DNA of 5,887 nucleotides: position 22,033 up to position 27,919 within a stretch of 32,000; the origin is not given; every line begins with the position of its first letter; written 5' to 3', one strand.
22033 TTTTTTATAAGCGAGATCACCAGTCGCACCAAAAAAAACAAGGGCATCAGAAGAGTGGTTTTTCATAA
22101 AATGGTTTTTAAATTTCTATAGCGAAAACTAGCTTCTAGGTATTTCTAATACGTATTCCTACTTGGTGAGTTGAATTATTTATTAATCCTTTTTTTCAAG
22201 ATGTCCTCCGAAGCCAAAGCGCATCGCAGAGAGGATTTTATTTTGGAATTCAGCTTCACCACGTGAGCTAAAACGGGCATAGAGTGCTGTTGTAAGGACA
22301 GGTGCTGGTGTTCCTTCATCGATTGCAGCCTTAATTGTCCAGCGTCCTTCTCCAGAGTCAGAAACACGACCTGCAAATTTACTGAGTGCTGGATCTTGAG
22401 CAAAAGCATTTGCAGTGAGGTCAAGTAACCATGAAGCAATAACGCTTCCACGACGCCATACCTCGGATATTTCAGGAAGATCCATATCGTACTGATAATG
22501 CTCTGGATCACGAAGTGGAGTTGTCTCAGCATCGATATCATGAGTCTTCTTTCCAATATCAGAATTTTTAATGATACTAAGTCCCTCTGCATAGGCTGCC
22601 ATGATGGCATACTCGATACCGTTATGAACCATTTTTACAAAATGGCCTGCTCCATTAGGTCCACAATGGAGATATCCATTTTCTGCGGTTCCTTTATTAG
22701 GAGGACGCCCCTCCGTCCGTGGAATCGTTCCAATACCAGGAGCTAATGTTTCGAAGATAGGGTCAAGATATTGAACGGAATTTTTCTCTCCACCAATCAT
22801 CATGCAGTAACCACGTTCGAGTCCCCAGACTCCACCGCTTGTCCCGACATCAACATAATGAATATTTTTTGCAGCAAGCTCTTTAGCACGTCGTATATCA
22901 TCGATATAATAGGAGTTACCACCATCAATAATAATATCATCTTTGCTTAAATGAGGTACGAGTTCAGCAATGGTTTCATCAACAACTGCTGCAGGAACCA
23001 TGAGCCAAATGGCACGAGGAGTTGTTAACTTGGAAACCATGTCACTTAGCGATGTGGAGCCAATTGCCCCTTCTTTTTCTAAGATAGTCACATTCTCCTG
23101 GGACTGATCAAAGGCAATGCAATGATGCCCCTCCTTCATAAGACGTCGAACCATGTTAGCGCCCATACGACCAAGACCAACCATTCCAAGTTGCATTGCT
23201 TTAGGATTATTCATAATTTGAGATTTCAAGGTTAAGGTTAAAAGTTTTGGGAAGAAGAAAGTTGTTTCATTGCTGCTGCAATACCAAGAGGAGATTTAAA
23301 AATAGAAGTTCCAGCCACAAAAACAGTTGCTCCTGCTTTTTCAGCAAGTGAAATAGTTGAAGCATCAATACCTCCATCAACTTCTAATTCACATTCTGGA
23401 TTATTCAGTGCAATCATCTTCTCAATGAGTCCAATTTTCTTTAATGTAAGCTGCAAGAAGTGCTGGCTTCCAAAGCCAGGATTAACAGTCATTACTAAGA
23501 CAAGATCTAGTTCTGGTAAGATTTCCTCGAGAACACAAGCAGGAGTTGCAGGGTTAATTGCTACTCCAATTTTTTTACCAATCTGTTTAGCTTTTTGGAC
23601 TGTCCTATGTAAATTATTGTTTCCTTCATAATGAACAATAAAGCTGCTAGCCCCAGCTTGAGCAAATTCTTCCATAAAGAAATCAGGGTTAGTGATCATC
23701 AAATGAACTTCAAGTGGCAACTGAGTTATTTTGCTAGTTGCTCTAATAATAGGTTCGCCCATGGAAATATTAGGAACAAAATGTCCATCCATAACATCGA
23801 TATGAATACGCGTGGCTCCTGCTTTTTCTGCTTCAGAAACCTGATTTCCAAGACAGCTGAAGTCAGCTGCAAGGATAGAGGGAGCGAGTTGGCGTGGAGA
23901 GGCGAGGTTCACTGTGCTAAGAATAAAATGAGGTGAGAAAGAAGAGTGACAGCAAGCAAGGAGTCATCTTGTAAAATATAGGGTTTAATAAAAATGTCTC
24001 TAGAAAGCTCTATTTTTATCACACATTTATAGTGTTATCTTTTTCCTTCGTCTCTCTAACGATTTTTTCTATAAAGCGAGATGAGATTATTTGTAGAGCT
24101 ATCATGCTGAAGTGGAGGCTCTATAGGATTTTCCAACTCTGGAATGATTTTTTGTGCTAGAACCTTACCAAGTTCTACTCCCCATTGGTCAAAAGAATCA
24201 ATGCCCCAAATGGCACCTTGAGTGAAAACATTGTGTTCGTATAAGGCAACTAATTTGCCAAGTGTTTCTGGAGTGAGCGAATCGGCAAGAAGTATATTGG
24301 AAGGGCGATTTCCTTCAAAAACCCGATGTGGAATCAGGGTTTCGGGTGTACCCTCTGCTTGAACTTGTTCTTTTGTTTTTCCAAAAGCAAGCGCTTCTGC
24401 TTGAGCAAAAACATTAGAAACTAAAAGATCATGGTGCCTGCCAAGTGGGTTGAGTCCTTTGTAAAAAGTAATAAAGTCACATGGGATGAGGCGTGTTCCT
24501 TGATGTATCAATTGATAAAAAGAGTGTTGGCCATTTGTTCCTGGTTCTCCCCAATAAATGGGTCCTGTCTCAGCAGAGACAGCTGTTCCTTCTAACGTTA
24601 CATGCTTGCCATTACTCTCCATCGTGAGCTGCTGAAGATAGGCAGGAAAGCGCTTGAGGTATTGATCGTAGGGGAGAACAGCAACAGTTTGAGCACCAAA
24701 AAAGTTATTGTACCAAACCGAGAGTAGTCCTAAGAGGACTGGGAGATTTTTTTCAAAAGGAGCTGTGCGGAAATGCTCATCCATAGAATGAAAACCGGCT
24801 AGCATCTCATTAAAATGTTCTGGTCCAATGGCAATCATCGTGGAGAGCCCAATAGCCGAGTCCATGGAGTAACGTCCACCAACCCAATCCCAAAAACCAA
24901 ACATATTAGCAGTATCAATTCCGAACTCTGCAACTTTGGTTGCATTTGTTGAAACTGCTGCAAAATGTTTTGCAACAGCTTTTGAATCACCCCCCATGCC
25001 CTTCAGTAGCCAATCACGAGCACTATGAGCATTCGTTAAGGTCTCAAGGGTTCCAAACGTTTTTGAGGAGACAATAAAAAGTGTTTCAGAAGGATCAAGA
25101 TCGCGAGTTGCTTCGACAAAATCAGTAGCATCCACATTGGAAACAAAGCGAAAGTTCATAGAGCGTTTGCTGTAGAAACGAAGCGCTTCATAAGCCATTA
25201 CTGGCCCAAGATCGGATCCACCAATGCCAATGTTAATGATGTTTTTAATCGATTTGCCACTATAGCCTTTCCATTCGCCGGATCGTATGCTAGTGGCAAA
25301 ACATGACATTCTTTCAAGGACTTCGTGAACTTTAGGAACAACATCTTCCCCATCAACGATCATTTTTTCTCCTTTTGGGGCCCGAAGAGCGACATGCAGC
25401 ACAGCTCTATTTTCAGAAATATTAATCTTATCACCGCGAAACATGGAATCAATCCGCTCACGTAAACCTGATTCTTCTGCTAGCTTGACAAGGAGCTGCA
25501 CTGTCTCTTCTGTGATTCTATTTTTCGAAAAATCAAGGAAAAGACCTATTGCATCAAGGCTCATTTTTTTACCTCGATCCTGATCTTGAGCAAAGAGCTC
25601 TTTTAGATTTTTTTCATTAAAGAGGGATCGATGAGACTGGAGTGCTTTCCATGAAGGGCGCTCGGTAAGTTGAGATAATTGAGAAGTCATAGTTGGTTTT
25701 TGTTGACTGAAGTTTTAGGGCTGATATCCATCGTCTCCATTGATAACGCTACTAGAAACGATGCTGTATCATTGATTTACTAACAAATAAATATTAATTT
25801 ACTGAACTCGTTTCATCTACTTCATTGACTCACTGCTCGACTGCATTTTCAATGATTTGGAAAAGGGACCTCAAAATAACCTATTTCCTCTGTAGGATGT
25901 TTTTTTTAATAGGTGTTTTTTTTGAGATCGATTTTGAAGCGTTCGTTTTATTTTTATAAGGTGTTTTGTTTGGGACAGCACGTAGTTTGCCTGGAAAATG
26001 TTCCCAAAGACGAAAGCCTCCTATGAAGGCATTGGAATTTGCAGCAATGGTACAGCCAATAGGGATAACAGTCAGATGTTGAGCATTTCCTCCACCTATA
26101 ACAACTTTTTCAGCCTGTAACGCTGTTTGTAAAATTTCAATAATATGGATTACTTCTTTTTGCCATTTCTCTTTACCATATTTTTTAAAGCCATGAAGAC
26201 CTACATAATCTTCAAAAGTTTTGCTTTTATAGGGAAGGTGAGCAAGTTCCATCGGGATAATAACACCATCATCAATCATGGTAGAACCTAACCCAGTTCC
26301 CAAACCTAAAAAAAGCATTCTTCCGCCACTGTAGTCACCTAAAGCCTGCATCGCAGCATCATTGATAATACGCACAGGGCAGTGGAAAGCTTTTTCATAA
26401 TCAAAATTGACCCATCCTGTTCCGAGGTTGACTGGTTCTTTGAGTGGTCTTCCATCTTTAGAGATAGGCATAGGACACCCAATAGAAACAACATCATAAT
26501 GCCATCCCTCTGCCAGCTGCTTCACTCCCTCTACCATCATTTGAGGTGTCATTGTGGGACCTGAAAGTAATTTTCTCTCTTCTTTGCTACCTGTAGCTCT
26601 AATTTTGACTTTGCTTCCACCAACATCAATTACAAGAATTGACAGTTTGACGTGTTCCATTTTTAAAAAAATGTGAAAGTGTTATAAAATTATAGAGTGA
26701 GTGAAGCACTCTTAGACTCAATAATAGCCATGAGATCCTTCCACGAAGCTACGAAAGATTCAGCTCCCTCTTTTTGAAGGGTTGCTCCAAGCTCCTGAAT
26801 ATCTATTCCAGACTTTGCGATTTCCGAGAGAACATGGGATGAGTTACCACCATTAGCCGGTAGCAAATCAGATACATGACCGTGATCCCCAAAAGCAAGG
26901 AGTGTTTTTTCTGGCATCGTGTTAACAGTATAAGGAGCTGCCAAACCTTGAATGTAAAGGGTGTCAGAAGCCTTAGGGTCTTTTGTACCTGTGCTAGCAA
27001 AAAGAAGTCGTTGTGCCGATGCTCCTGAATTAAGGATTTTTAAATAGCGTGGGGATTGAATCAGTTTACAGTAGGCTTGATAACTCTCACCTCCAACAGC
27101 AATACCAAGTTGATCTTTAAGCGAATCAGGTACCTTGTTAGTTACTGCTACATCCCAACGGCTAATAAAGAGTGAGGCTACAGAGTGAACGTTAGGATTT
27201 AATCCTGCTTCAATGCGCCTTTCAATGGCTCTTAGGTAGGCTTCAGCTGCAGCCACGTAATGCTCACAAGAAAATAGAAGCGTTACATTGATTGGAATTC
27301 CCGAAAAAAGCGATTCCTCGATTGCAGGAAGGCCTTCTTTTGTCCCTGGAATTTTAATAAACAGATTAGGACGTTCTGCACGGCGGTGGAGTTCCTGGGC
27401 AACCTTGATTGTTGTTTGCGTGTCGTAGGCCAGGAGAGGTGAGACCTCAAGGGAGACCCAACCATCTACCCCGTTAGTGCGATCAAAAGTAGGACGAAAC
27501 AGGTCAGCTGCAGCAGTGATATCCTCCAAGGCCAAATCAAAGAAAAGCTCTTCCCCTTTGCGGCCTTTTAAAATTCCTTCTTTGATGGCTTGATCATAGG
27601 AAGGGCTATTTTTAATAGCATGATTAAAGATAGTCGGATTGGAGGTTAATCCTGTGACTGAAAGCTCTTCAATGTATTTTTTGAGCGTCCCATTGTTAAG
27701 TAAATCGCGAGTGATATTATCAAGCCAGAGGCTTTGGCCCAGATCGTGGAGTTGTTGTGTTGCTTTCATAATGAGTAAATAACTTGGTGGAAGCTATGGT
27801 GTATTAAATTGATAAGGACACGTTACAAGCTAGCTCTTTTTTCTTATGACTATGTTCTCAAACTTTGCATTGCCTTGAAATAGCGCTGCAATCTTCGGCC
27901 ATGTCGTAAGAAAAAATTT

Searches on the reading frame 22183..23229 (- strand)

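Call 37: search_protein_families(library=pfam, proteins=[window:22183-23229:-], max_evalue=0.0001)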
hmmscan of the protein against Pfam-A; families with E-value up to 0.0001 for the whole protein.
window:22183-23229:- (348 aa): 3 families
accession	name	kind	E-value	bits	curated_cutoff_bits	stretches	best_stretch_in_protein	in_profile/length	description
PF03446.21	NAD_binding_2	-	4e-38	131.4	21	1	14-164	2-154/161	NAD binding domain of 6-phosphogluconate dehydrogenase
PF00393.24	6PGD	-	1.9e-21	77.2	27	1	195-223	1-29/290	6-phosphogluconate dehydrogenase, C-terminal domain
PF03807.23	F420_oxidored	-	2.1e-07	31.9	21.6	1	14-103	2-91/94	NADP oxidoreductase coenzyme F420-dependent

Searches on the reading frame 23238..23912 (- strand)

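Call 37: search_protein_families(library=pfam, proteins=[window:23238-23912:-], max_evalue=0.0001)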
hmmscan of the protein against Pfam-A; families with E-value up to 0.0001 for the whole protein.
window:23238-23912:- (224 aa): 1 family
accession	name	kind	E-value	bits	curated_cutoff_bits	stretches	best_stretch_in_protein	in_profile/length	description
PF00834.25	Ribul_P_3_epim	-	8.3e-71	237.9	21.1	1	9-205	2-198/198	Ribulose-phosphate 3 epimerase family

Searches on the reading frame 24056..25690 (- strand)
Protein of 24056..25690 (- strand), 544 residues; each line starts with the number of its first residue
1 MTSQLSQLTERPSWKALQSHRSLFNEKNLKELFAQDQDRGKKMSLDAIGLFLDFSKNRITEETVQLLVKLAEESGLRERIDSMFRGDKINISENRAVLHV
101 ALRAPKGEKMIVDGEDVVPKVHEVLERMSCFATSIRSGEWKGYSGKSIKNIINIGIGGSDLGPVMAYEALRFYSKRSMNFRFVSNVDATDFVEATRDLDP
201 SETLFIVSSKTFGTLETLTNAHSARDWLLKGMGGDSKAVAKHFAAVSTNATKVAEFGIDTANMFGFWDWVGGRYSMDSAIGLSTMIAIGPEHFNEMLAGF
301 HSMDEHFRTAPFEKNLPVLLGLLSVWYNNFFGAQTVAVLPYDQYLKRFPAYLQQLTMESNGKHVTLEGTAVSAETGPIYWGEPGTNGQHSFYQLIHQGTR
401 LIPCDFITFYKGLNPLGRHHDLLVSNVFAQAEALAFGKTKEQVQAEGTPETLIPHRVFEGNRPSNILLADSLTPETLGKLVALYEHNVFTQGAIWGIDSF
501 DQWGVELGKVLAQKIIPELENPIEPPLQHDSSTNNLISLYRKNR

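Call 37: search_protein_families(library=pfam, proteins=[window:24056-25690:-], max_evalue=0.0001)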
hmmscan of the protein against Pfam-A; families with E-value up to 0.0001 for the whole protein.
window:24056-25690:- (544 aa): 1 family
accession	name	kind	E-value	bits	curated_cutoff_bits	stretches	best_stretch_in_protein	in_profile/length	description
PF00342.24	PGI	-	3.1e-223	742.2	22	1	53-537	1-486/486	Phosphoglucose isomerase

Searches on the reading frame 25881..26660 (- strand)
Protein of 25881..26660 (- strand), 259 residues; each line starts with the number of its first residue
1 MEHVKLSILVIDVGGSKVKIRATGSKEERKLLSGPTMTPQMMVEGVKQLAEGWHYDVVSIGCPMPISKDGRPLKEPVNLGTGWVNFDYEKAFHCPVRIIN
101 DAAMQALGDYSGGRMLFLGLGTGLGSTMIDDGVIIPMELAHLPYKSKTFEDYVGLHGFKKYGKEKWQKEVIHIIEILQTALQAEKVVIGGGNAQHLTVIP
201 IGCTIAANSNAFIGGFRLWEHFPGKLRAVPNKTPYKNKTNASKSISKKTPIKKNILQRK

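Call 37: search_protein_families(library=pfam, proteins=[window:25881-26660:-], max_evalue=0.0001)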
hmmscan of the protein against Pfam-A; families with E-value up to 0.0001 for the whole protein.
window:25881-26660:- (259 aa): 1 family
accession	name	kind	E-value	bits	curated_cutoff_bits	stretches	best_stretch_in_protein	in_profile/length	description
PF00480.26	ROK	-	3.9e-07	30.3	22.9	1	10-133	3-143/294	ROK family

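Call 76: search_protein_families(library=ncbifam, proteins=[window:25881-26660:-], max_evalue=0.001)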
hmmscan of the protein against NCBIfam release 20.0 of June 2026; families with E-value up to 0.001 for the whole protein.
window:25881-26660:- (259 aa): 3 families
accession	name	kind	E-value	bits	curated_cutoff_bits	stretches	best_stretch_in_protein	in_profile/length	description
NF045942.1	PolPhglucPhase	equivalog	6.2e-15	55.6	250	1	11-194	5-208/242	polyphosphate--glucose phosphotransferase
TIGR00744.1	ROK_glcA_fam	subfamily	0.00016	21.1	260.35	1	42-134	36-145/318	ROK family glucokinase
NF045551.1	GK_Pyrobac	equivalog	0.00034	20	500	1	8-134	2-132/294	ATP-dependent glucokinase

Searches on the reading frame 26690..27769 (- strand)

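Call 37: search_protein_families(library=pfam, proteins=[window:26690-27769:-], max_evalue=0.0001)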
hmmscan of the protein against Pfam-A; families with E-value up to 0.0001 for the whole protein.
window:26690-27769:- (359 aa): 1 family
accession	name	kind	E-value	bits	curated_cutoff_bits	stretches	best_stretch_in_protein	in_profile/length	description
PF00923.25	TAL_FSA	-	8.1e-72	242.4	27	1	14-348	1-283/285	Transaldolase/Fructose-6-phosphate aldolase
